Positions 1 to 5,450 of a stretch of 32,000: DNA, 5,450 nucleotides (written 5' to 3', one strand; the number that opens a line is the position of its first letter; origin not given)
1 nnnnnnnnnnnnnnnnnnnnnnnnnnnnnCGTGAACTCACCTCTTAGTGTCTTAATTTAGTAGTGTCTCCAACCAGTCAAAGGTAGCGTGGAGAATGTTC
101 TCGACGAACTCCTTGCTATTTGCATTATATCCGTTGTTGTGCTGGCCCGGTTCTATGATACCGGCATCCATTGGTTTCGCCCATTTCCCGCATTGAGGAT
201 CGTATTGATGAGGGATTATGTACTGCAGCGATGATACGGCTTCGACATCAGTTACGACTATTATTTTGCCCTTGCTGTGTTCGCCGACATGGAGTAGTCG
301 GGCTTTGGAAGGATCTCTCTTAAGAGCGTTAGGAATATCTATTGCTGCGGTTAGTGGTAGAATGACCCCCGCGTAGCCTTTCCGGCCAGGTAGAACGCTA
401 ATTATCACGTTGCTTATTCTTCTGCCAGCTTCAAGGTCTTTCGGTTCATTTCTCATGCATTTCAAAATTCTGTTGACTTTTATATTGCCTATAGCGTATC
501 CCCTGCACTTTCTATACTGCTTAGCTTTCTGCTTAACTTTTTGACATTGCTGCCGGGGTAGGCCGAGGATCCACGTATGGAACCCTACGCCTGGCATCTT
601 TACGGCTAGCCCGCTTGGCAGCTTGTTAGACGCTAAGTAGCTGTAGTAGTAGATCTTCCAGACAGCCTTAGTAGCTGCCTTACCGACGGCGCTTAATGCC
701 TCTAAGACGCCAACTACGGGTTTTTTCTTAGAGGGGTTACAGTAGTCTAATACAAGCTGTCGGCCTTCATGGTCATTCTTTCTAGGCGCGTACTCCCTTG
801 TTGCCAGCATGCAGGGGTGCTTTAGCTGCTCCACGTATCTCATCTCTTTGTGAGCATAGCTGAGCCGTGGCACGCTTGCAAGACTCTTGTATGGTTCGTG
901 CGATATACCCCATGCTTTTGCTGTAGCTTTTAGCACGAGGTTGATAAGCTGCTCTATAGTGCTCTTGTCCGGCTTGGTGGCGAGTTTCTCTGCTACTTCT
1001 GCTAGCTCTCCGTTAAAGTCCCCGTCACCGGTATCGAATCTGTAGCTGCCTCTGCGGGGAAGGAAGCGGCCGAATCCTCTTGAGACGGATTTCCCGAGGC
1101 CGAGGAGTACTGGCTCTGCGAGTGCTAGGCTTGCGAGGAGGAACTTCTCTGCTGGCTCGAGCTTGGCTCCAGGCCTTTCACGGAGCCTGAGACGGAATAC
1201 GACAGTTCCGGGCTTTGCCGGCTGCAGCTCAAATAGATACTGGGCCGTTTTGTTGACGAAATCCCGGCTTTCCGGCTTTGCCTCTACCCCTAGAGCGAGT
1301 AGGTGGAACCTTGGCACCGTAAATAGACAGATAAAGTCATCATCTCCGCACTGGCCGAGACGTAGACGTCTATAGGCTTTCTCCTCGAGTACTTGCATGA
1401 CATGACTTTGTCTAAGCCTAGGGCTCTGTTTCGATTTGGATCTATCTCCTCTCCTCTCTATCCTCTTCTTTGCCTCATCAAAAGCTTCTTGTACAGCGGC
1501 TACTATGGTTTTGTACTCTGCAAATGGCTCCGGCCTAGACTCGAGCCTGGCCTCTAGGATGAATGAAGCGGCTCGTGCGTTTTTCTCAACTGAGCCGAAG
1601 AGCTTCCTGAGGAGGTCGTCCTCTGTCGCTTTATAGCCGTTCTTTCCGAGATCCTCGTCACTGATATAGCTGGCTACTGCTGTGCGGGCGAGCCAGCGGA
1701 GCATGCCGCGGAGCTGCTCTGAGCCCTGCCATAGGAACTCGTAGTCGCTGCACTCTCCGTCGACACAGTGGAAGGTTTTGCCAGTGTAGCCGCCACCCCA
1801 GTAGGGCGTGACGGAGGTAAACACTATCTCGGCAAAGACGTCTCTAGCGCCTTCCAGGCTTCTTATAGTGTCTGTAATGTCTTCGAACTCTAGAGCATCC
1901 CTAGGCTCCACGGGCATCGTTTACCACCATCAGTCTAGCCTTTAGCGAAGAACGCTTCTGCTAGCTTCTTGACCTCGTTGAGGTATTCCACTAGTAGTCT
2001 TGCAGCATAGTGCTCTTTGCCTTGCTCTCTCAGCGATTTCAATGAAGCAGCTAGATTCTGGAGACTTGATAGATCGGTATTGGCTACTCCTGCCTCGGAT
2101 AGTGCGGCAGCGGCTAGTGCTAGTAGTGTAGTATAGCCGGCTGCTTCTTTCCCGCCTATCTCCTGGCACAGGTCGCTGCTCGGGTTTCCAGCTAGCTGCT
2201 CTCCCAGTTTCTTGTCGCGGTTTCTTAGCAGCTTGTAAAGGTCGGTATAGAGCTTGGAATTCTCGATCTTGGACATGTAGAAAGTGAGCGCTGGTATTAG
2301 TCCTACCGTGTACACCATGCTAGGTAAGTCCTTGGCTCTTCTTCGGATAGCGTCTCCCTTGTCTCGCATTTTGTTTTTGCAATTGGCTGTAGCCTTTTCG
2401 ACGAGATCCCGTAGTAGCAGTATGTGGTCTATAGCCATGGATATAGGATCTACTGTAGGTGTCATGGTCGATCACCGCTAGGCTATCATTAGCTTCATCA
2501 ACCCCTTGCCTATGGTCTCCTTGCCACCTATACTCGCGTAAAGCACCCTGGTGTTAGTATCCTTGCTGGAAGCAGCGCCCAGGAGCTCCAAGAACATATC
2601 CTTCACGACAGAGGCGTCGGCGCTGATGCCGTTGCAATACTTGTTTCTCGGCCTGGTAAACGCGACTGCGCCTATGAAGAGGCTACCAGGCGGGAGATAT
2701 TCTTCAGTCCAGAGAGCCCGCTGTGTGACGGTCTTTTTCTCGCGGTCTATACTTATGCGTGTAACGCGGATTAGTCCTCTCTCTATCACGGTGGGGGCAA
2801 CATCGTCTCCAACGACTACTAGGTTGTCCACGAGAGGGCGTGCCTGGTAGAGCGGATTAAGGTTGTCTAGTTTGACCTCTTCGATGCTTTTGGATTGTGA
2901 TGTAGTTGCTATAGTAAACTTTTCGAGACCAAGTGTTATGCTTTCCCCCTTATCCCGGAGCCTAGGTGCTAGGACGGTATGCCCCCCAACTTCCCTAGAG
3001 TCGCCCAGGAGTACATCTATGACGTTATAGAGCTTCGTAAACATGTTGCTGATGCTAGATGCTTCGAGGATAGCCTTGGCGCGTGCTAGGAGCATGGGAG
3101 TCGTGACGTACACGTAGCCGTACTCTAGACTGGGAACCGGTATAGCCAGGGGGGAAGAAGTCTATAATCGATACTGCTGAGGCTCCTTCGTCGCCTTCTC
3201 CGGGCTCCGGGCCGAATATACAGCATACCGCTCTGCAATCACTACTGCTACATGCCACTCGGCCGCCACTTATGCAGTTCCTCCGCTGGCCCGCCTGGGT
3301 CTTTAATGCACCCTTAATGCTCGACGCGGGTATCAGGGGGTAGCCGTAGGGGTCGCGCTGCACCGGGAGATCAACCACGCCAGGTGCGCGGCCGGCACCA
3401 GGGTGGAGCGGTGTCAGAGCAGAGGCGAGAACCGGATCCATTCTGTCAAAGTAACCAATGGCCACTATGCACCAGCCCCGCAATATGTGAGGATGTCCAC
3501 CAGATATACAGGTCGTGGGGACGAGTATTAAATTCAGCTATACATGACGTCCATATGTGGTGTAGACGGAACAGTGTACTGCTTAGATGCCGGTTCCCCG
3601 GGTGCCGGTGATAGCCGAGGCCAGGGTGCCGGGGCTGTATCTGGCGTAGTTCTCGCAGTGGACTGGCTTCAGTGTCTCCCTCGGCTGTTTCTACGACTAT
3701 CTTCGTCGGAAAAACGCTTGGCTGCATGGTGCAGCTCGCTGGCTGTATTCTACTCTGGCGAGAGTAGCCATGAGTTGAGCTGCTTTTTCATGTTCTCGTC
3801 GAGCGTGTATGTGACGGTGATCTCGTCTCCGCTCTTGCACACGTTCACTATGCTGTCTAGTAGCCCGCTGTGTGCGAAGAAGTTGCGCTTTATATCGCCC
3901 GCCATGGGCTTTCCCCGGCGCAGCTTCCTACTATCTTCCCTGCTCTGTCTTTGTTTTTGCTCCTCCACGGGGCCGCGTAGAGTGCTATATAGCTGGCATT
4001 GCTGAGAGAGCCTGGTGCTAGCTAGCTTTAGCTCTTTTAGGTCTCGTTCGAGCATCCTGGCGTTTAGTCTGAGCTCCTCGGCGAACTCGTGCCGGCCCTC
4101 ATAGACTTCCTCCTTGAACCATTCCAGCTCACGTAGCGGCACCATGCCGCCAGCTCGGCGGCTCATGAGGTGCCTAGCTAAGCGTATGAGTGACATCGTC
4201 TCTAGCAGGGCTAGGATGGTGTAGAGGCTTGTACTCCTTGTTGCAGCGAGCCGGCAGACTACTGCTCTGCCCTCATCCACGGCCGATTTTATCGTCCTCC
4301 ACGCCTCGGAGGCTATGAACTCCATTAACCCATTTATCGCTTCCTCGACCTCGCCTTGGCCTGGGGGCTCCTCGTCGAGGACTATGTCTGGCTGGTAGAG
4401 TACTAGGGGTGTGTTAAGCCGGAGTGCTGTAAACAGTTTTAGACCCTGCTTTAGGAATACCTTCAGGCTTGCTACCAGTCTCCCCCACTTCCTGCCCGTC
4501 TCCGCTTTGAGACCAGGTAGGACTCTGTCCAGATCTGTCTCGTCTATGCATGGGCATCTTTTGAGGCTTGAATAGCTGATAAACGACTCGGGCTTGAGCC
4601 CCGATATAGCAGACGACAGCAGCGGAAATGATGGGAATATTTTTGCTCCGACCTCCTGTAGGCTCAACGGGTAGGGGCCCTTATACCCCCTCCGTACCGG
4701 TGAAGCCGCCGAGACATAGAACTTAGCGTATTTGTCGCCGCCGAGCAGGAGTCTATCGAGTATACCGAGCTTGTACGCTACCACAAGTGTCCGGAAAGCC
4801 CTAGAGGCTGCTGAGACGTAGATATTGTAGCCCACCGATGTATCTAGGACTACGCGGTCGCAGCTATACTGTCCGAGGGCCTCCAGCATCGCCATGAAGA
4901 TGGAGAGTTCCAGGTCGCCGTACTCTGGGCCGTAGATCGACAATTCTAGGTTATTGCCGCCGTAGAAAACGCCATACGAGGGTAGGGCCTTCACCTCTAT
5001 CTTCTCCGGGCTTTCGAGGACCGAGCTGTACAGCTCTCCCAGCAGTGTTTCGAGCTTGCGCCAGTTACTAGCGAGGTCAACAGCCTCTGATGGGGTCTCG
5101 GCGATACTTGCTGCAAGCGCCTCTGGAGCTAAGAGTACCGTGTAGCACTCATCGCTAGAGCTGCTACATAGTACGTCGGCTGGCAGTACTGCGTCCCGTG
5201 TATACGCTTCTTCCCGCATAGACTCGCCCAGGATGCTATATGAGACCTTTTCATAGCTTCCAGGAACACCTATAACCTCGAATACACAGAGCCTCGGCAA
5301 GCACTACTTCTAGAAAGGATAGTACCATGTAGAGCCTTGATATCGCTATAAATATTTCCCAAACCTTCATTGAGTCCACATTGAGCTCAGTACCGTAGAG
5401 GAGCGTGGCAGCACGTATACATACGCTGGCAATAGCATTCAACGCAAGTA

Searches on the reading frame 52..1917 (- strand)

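Call 98: search_protein_families(library=pfam, proteins=[window:52-1917:-], max_evalue=0.001)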
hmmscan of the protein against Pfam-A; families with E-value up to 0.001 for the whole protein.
window:52-1917:- (621 aa): 1 family
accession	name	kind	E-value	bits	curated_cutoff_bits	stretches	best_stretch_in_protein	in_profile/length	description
PF03787.20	RAMPs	-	1.5e-05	26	22.1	1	69-285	38-188/189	RAMP superfamily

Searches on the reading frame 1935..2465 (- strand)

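Call 98: search_protein_families(library=pfam, proteins=[window:1935-2465:-], max_evalue=0.001)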
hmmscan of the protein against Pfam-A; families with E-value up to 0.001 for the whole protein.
window:1935-2465:- (176 aa): 1 family
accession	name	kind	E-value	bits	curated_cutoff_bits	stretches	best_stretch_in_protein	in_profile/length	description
PF09701.15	Cas_Cmr5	-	3e-08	34.3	21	1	32-115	19-102/119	CRISPR-associated protein (Cas_Cmr5)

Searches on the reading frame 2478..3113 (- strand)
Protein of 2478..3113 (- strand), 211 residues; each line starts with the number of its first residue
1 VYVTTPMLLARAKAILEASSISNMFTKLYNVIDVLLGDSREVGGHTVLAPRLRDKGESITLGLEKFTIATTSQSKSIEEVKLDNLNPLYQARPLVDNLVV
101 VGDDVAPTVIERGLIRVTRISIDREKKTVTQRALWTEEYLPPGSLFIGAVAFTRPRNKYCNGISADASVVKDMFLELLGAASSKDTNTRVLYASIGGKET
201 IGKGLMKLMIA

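Call 98: search_protein_families(library=pfam, proteins=[window:2478-3113:-], max_evalue=0.001)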
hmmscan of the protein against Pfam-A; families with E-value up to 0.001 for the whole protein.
window:2478-3113:- (211 aa): 1 family
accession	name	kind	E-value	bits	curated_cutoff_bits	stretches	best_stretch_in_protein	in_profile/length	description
PF03787.20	RAMPs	-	4.3e-08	34.3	22.1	1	84-207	101-189/189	RAMP superfamily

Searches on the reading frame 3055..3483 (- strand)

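Call 98: search_protein_families(library=pfam, proteins=[window:3055-3483:-], max_evalue=0.001)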
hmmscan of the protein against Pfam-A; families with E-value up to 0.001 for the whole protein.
window:3055-3483:- (142 aa): 1 family
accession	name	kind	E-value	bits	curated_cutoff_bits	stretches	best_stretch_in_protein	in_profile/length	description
PF03787.20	RAMPs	-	4.1e-15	57.2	22.1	1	21-114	3-94/189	RAMP superfamily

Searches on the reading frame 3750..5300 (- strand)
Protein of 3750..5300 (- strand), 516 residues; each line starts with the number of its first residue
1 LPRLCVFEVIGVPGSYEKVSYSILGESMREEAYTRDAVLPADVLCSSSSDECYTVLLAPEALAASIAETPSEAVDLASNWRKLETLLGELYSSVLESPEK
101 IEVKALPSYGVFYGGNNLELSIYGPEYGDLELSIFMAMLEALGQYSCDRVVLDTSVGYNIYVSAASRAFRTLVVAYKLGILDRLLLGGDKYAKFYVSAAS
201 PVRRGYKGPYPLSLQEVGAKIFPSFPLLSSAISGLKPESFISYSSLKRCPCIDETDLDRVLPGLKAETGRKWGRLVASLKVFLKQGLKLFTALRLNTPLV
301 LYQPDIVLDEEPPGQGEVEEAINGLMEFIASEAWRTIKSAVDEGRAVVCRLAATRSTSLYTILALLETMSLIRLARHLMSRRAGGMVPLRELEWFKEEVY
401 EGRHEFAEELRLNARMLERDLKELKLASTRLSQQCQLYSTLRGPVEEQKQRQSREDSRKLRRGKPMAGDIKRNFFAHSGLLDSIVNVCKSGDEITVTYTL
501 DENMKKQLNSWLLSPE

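Call 98: search_protein_families(library=pfam, proteins=[window:3750-5300:-], max_evalue=0.001)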
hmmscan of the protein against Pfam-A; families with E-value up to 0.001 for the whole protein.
window:3750-5300:- (516 aa): 2 families
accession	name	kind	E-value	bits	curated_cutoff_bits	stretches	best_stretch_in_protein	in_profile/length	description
PF09455.15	Csx1_HEPN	-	6.4e-10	39.7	23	1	413-499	3-71/71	CRISPR system endoribonuclease Csx1, HEPN domain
PF22230.1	Csx1_CARF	-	7.5e-06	26.8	24.7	1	6-176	2-146/163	CRISPR system endoribonuclease Csx1, CARF domain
